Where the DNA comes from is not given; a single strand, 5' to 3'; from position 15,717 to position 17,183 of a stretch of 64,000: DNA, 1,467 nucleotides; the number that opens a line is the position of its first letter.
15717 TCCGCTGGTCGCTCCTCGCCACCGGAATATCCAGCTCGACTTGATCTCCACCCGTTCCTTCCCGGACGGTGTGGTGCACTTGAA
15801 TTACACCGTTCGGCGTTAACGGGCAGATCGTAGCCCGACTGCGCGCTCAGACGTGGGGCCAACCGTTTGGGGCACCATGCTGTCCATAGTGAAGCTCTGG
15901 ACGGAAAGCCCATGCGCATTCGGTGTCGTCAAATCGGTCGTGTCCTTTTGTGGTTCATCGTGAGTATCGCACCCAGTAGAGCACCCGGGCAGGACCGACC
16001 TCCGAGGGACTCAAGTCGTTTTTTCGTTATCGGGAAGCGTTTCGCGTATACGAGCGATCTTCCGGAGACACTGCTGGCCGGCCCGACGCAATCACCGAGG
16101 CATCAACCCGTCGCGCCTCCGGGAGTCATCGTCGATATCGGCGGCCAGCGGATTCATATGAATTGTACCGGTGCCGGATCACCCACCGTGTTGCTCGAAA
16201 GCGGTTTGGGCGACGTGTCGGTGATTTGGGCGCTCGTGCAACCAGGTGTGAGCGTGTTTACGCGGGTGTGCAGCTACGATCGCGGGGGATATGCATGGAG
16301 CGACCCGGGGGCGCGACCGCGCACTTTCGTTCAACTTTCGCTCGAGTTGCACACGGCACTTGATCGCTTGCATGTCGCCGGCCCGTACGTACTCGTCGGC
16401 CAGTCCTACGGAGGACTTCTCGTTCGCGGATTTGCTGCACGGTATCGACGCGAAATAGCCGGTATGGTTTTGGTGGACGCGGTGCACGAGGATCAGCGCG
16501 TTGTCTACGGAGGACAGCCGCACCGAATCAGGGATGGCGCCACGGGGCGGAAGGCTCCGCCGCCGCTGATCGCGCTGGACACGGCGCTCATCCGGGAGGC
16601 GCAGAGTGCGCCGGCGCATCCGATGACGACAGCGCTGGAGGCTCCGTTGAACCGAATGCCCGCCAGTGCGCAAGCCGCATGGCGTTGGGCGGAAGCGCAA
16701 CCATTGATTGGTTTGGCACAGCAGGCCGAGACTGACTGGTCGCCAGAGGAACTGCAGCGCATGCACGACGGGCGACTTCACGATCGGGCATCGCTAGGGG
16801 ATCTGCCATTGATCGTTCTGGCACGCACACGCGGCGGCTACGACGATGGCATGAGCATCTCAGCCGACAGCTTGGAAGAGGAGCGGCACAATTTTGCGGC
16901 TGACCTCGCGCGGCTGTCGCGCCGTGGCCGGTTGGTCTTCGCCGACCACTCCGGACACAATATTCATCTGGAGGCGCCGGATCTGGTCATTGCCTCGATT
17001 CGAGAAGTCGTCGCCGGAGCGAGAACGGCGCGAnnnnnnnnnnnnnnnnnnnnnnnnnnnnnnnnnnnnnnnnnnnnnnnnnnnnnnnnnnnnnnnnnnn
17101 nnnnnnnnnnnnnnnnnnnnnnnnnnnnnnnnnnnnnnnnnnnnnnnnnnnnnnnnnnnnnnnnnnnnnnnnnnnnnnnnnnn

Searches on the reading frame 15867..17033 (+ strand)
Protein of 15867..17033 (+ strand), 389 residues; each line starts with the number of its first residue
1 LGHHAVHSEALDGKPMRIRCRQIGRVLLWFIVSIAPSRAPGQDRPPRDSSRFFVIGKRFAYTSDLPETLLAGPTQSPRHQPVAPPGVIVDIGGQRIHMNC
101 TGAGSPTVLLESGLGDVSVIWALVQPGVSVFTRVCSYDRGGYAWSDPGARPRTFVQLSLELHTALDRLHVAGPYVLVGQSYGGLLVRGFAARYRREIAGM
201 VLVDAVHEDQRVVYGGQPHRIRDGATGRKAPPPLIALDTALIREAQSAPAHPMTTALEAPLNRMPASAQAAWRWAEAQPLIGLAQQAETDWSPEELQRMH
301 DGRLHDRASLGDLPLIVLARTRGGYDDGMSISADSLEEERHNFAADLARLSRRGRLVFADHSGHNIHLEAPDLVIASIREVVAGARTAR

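Call 42: search_protein_families(library=ncbifam, proteins=[window:15867-17033:+], max_evalue=0.00001)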
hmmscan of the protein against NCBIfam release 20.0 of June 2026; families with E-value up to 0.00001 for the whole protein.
window:15867-17033:+ (389 aa): 6 families
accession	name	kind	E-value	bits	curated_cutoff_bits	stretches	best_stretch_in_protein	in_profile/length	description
TIGR02427.1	protocat_pcaD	equivalog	4.1e-08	32.9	255.85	1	98-207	4-114/251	3-oxoadipate enol-lactonase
TIGR03611.1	RutD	equivalog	9.8e-07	28.4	238.5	1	100-206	8-114/258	pyrimidine utilization protein D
NF051487.1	bifunc_PcaCD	exception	1.1e-06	28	430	1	105-206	172-272/413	bifunctional 4-carboxymuconolactone decarboxylase/3-oxoadipate enol-lactonase PcaCD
NF002938.0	PRK03592.1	equivalog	1.9e-06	27.5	241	1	89-209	15-133/298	haloalkane dehalogenase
NF051488.1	bifunc_PcaDC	exception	3.4e-06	26.4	390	0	96-205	2-111/375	bifunctional 3-oxoadipate enol-lactonase/4-carboxymuconolactone decarboxylase PcaDC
NF011457.0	PRK14875.1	equivalog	6e-06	25.5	307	0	81-203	107-229/372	acetoin dehydrogenase dihydrolipoyllysine-residue acetyltransferase subunit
